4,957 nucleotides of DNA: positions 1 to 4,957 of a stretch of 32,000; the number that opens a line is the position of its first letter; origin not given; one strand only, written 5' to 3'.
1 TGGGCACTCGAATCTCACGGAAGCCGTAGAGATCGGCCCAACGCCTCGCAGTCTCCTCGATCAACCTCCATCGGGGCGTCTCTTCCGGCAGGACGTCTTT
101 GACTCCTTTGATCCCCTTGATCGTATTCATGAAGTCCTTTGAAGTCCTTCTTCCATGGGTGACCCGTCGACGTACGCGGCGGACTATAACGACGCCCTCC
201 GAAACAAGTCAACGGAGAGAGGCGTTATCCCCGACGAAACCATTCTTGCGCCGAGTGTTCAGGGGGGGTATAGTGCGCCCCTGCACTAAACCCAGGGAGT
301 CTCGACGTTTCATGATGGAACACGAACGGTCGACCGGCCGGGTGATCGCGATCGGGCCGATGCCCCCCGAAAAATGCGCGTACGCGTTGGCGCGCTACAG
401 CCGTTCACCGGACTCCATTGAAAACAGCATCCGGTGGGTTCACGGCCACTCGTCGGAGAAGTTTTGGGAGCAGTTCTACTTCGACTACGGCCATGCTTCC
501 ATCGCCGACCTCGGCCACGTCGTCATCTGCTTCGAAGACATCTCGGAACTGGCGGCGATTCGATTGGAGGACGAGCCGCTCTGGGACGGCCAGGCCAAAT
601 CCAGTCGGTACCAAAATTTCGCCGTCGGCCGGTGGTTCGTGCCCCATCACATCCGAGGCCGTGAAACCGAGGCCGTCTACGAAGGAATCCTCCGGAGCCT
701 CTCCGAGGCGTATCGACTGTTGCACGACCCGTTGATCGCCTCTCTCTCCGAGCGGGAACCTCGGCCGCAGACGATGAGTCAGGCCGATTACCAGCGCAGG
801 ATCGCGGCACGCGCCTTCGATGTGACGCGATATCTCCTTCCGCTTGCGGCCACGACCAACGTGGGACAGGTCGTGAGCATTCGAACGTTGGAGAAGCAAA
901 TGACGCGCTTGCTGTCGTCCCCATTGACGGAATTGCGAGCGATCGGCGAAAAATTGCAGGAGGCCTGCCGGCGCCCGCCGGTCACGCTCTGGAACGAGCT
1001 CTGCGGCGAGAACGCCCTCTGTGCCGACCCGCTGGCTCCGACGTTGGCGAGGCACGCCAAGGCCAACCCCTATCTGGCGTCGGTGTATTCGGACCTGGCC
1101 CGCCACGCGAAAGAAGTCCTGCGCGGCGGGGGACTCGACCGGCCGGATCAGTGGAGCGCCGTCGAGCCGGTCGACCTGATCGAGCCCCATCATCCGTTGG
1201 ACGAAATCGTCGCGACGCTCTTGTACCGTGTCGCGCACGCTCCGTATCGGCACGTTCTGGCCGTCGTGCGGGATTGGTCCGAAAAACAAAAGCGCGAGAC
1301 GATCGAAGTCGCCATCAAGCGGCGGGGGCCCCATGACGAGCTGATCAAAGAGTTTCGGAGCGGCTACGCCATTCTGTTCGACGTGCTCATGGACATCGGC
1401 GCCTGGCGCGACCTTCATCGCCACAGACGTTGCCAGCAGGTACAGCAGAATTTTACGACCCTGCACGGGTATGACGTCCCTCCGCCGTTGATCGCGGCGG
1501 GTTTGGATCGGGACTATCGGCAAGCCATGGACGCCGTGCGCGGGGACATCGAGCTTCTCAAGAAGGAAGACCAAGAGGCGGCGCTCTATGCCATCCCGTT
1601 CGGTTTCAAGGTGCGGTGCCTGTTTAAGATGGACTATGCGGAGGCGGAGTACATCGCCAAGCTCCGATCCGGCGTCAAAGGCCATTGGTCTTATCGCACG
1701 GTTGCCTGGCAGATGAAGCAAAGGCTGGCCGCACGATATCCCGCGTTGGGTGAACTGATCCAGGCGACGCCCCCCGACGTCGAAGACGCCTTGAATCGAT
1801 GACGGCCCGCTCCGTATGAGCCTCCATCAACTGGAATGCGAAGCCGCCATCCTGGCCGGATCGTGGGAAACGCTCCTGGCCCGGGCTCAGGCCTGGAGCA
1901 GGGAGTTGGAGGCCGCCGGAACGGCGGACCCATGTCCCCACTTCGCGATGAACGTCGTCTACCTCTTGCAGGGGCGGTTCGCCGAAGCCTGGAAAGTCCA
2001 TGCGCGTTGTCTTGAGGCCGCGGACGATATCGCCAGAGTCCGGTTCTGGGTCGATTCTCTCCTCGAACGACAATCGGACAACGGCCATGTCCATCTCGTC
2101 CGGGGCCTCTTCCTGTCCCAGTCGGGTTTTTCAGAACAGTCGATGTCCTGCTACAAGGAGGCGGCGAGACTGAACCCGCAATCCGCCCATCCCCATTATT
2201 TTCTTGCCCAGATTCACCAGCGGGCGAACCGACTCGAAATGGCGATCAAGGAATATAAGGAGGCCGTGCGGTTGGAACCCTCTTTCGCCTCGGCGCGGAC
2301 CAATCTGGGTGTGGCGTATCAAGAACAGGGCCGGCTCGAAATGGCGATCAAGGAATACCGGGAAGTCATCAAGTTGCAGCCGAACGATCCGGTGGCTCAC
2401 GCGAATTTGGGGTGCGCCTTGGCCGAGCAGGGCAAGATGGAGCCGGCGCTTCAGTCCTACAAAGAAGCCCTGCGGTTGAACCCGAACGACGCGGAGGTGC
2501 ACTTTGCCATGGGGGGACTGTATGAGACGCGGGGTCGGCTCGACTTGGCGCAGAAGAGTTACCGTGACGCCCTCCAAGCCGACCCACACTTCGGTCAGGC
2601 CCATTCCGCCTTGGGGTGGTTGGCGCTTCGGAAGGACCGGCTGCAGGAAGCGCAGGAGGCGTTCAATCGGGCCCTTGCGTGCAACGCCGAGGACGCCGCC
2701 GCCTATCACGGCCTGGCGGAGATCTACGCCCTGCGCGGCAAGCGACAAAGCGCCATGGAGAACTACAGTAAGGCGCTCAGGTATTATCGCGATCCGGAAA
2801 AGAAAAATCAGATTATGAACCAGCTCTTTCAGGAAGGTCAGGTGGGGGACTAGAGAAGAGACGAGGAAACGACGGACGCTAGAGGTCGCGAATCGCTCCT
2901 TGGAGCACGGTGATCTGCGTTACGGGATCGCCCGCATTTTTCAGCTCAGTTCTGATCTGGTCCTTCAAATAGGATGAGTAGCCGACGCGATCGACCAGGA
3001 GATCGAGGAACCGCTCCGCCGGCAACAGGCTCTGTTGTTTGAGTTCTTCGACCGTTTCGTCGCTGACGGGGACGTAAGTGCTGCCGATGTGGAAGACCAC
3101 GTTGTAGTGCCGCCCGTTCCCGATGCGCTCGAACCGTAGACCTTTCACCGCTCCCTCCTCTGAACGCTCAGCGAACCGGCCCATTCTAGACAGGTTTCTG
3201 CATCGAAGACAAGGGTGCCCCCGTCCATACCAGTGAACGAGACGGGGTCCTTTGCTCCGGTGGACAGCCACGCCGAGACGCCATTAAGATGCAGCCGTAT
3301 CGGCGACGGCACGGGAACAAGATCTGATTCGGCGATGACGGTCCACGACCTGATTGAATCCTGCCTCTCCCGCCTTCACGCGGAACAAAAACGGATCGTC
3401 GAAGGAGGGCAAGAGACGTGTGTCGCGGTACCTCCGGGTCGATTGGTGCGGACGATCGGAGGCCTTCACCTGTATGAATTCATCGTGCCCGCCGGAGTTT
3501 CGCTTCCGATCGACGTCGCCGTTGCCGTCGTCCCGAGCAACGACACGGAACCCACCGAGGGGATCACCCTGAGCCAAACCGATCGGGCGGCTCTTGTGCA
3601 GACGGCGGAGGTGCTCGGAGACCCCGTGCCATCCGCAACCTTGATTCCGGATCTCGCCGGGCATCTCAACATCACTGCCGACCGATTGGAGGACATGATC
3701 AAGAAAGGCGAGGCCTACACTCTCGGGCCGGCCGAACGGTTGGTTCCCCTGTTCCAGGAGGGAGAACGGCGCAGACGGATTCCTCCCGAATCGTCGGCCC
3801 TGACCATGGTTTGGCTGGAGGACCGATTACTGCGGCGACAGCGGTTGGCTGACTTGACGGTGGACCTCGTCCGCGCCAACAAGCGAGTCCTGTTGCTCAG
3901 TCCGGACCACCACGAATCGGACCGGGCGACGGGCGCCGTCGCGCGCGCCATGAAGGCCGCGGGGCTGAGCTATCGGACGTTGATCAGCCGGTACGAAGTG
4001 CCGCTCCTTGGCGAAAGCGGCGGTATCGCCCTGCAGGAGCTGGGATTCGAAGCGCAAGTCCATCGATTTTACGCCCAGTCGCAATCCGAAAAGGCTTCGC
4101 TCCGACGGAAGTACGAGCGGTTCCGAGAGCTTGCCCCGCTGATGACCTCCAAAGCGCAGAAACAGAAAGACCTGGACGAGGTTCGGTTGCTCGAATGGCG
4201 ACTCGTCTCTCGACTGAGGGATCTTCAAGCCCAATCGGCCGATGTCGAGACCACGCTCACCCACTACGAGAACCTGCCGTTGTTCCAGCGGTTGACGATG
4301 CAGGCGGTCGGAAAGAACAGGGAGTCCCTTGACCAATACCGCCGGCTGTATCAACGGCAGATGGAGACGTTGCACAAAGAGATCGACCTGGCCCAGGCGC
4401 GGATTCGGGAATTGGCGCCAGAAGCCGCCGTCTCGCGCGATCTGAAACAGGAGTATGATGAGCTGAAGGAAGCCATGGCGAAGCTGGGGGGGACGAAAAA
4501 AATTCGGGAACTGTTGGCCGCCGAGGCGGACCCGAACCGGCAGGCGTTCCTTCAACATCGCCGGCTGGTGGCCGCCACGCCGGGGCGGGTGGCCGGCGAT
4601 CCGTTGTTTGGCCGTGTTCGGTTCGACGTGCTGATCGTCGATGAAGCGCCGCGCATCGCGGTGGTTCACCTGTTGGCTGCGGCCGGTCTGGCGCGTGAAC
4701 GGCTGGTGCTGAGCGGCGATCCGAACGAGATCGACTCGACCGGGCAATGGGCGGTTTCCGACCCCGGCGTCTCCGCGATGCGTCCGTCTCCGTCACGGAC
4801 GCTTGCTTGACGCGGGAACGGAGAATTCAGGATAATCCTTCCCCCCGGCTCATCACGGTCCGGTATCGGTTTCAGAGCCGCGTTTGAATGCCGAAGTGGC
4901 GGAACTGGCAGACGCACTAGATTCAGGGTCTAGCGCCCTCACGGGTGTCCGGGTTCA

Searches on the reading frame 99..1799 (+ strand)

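Call 23: search_protein_families(library=pfam, proteins=[window:99-1799:+], max_evalue=0.001)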
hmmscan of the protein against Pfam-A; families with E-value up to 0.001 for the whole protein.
window:99-1799:+ (567 aa): 1 family
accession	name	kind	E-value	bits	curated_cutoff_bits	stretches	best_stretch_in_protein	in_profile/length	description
PF02511.20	Thy1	-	9.3e-25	87.9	24.8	2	426-548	60-190/191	Thymidylate synthase complementing protein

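Call 62: search_protein_families(library=ncbifam, proteins=[window:99-1799:+], max_evalue=0.001)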
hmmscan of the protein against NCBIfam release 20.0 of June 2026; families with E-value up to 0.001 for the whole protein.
window:99-1799:+ (567 aa): 1 family
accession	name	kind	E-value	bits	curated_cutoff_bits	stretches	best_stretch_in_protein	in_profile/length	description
TIGR02170.1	thyX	equivalog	4.5e-06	26.4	87.9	0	471-550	130-207/211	FAD-dependent thymidylate synthase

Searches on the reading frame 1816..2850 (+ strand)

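Call 23: search_protein_families(library=pfam, proteins=[window:1816-2850:+], max_evalue=0.001)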
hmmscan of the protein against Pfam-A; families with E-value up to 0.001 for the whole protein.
window:1816-2850:+ (345 aa): 30 families (the best 25 are shown)
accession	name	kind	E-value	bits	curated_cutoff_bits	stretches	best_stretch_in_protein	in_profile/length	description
PF13414.12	TPR_11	-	1.9e-43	146.3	26.8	3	201-237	3-39/42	TPR repeat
PF07719.23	TPR_2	-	7.3e-42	138.5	27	5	194-225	3-34/34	Tetratricopeptide repeat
PF00515.34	TPR_1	-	1.4e-40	135.9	27.8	2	193-225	2-34/34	Tetratricopeptide repeat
PF13181.12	TPR_8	-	1.9e-37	124.7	25.7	3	158-191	1-34/34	Tetratricopeptide repeat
PF13431.12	TPR_17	-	2.3e-34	115.2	24.4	3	147-178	2-33/34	Tetratricopeptide repeat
PF13432.12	TPR_16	-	1.3e-23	83.5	32.7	2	130-192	3-65/65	Tetratricopeptide repeat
PF13424.12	TPR_12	-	1e-22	80.5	30.1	1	158-221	3-74/77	Tetratricopeptide repeat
PF13428.12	TPR_14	-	2.4e-22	77.6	23.5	0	163-198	6-41/44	Tetratricopeptide repeat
PF14559.12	TPR_19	-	2e-21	76.5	25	3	202-268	1-67/68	Tetratricopeptide repeat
PF13176.12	TPR_7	-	2.2e-19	68.2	27.9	0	194-226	1-35/36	Tetratricopeptide repeat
PF24575.1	TPR_Slam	-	1.4e-12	48.3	35.2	1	166-211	55-100/104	Surface lipoprotein assembly modifier, N-terminal TPR repeats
PF23914.1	TPR_CcmH_CycH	-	6.5e-12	46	42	1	185-293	43-154/158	Cytochrome c-type biogenesis protein H TPR domain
PF13371.12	TPR_9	-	1.5e-10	41.4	35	1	131-196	2-67/73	Tetratricopeptide repeat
PF13429.12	TPR_15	-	6.3e-10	39.4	26.2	0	127-230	149-252/280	Tetratricopeptide repeat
PF17874.7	TPR_MalT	-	2.3e-09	37.4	45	0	194-264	42-118/336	MalT-like TPR region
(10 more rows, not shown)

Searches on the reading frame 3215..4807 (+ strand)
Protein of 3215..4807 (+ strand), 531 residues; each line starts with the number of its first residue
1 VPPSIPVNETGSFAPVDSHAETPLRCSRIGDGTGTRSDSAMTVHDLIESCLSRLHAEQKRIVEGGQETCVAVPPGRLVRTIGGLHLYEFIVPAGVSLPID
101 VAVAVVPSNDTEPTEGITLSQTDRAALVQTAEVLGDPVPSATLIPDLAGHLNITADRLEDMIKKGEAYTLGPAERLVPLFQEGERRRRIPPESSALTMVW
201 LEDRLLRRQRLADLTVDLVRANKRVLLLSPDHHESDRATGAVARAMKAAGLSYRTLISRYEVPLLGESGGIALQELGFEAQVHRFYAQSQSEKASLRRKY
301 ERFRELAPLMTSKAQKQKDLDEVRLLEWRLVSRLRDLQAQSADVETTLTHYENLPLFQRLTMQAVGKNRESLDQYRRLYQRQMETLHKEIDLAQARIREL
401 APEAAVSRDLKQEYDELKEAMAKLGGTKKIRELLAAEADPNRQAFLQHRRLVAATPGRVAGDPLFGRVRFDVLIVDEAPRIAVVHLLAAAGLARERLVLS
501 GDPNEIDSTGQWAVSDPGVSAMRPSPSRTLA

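Call 23: search_protein_families(library=pfam, proteins=[window:3215-4807:+], max_evalue=0.001)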
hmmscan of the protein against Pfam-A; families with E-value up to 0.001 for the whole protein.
window:3215-4807:+ (531 aa): 1 family
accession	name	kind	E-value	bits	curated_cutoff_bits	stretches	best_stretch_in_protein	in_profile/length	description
PF13086.12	AAA_11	-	1.3e-08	35.4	27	1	364-504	118-248/257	AAA domain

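Call 62: search_protein_families(library=ncbifam, proteins=[window:3215-4807:+], max_evalue=0.001)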
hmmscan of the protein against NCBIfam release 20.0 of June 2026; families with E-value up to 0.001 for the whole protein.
window:3215-4807:+ (531 aa): 0 families
